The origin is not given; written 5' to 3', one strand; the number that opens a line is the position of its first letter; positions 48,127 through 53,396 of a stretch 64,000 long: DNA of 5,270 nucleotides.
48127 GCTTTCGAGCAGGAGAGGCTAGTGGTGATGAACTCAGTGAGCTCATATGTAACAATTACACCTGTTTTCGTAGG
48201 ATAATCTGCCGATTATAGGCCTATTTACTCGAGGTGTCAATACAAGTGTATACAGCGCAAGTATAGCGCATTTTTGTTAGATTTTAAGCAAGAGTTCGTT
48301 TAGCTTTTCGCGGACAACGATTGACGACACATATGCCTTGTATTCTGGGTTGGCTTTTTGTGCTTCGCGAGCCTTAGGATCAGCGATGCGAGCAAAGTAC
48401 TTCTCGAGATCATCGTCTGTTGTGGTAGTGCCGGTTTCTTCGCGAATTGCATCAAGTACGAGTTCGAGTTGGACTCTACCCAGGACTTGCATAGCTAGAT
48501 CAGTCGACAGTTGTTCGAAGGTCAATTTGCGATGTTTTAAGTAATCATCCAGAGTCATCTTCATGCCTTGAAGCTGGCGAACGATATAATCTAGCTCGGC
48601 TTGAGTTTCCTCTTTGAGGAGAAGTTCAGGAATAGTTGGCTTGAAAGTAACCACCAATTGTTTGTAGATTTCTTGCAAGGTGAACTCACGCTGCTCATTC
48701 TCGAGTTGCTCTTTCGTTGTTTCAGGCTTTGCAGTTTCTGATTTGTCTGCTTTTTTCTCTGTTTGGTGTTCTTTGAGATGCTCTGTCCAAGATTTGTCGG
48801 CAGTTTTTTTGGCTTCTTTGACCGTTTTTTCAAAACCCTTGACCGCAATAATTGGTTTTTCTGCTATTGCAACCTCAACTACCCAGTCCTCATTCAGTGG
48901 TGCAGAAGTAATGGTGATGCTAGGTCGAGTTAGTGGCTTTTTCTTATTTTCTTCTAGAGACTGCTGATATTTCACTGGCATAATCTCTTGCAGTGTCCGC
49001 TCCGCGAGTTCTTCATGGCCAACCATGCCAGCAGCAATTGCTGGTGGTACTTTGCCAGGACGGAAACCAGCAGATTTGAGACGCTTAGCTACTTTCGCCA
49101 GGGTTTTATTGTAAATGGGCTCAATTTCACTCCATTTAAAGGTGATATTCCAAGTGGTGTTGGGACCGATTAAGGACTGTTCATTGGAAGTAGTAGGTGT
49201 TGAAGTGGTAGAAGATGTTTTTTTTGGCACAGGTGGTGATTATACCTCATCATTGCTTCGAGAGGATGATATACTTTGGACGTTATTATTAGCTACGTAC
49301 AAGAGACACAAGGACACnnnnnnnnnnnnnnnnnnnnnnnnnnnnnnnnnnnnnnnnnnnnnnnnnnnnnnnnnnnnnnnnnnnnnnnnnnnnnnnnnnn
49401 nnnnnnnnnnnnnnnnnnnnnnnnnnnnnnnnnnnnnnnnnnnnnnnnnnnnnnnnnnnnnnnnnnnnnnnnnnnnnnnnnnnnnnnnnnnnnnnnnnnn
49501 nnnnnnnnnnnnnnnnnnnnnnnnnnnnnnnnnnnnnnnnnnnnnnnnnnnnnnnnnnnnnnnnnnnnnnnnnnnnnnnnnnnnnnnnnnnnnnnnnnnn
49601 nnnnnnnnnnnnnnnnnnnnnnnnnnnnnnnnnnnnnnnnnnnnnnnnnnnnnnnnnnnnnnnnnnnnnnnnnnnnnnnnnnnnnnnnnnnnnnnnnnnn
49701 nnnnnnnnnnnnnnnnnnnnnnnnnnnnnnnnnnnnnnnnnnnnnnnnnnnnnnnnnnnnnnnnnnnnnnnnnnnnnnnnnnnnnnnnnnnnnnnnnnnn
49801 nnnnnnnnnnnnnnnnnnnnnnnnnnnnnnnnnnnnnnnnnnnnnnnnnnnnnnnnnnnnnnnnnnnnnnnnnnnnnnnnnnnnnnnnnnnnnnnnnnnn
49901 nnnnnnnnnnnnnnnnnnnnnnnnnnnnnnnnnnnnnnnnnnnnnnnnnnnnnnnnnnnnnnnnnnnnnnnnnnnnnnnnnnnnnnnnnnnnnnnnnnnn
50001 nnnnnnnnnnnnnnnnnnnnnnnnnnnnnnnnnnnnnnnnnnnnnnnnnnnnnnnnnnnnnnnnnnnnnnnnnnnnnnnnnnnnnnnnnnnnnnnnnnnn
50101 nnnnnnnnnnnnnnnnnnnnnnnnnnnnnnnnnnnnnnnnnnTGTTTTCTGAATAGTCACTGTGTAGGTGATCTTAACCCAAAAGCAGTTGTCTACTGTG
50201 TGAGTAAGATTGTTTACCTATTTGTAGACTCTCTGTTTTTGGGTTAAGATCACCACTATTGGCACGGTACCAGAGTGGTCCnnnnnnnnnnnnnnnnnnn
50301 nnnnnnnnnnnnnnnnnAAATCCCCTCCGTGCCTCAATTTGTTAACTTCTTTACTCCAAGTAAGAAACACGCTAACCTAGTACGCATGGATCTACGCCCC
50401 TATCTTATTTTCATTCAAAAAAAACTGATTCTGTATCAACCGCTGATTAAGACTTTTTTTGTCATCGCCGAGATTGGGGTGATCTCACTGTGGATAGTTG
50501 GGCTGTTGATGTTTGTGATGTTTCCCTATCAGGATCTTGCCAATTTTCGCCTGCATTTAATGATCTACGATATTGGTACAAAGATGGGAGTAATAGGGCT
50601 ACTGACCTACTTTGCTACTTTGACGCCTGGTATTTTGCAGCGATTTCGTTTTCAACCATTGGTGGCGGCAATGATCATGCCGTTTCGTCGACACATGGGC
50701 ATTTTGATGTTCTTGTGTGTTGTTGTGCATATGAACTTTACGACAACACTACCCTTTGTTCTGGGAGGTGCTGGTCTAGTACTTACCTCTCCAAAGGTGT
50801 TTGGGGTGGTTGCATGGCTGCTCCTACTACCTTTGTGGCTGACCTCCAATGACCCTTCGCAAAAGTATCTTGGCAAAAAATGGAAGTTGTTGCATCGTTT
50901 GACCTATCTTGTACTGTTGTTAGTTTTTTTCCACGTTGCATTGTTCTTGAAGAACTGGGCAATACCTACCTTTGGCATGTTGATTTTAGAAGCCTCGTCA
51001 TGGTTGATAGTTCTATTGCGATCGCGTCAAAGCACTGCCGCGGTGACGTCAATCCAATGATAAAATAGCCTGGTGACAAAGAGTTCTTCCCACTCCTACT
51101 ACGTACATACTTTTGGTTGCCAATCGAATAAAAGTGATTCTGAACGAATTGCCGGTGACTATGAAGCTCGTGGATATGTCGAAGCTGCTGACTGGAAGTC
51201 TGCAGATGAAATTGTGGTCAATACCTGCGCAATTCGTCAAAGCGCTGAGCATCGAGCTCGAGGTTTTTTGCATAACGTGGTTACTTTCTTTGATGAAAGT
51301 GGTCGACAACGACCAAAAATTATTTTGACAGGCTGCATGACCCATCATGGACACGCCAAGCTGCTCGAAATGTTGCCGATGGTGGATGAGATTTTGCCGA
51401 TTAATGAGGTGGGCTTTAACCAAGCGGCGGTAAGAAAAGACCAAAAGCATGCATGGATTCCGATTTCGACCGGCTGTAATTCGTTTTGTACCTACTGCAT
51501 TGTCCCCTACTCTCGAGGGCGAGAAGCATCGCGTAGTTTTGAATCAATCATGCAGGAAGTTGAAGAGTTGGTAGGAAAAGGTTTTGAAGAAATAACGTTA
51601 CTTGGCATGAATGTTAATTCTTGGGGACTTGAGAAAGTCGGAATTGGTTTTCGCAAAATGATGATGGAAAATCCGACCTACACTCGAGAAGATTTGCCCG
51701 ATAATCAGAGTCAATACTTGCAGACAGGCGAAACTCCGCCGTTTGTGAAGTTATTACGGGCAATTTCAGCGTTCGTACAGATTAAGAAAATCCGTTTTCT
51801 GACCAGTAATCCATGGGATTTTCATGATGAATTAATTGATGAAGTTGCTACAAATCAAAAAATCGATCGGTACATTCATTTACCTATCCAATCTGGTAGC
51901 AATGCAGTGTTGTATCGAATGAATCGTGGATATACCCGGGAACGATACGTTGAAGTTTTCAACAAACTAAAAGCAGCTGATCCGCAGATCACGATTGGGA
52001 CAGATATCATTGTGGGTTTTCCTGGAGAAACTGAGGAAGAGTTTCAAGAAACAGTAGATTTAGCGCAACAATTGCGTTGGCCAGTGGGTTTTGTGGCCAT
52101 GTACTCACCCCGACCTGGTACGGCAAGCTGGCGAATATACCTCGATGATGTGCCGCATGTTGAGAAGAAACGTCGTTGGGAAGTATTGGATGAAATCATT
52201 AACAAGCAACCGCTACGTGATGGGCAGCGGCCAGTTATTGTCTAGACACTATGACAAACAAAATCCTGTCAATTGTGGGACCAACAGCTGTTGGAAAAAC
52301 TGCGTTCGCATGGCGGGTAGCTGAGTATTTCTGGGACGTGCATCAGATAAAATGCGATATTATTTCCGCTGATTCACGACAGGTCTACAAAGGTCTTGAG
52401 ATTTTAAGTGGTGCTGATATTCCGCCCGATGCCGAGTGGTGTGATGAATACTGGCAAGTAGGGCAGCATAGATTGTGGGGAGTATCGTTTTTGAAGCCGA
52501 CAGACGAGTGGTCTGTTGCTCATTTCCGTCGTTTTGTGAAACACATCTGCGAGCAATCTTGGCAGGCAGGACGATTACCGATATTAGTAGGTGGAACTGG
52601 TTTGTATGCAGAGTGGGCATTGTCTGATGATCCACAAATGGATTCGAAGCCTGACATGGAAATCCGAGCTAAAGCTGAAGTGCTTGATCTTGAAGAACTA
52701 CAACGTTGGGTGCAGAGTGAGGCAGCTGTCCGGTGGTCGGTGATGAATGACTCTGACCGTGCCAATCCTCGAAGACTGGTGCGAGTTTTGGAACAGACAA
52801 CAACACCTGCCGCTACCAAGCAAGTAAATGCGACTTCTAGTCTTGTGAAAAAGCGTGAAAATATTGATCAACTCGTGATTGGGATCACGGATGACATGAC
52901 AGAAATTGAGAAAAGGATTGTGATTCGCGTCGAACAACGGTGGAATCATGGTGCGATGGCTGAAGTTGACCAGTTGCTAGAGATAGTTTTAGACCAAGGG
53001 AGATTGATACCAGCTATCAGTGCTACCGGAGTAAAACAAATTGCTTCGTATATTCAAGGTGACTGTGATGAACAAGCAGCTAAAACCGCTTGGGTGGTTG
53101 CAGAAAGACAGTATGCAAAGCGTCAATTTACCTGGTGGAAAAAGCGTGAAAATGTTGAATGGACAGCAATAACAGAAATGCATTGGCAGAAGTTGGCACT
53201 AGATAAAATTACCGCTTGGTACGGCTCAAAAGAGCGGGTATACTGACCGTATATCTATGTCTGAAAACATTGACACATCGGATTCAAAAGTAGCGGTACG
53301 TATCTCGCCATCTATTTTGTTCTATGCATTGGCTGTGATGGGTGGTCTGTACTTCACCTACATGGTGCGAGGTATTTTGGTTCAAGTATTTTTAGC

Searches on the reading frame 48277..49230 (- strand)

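Call 9: search_protein_families(library=pfam, proteins=[window:48277-49230:-], max_evalue=0.0001)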
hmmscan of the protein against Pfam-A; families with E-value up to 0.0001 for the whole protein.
window:48277-49230:- (317 aa): 2 families
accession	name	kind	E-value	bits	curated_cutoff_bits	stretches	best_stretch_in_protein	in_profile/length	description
PF05697.18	Trigger_N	-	3.7e-20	73.1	22.2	1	24-145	12-134/144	Bacterial trigger factor protein (TF)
PF05698.19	Trigger_C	-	3.6e-12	47.1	22.7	1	172-315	13-161/162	Bacterial trigger factor protein (TF) C-terminus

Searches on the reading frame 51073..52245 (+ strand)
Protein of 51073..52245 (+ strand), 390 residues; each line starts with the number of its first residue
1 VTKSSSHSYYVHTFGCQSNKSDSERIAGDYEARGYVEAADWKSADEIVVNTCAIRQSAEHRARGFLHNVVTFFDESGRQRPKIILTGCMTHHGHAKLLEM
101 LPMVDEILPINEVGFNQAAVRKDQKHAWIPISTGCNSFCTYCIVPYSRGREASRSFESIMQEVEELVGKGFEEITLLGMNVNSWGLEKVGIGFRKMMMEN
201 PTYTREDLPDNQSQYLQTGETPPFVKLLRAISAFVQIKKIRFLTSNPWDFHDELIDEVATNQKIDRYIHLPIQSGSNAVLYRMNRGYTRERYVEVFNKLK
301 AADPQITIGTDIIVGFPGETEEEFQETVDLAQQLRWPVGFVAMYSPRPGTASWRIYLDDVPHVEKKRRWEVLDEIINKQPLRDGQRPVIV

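Call 9: search_protein_families(library=pfam, proteins=[window:51073-52245:+], max_evalue=0.0001)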
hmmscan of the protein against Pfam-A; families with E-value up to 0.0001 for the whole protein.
window:51073-52245:+ (390 aa): 2 families
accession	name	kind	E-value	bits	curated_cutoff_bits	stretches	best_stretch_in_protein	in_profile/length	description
PF04055.27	Radical_SAM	-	5.2e-27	95.5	29.5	1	129-331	1-166/166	Radical SAM superfamily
PF00919.26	UPF0004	-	4.2e-21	75.2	27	1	9-107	2-96/98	Uncharacterized protein family UPF0004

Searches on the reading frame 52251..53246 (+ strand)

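Call 9: search_protein_families(library=pfam, proteins=[window:52251-53246:+], max_evalue=0.0001)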
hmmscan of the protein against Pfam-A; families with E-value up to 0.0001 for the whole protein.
window:52251-53246:+ (331 aa): 1 family
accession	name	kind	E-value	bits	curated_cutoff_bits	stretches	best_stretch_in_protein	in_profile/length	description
PF01715.23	IPPT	-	1.2e-42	146.7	23.6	1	44-298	1-242/243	IPP transferase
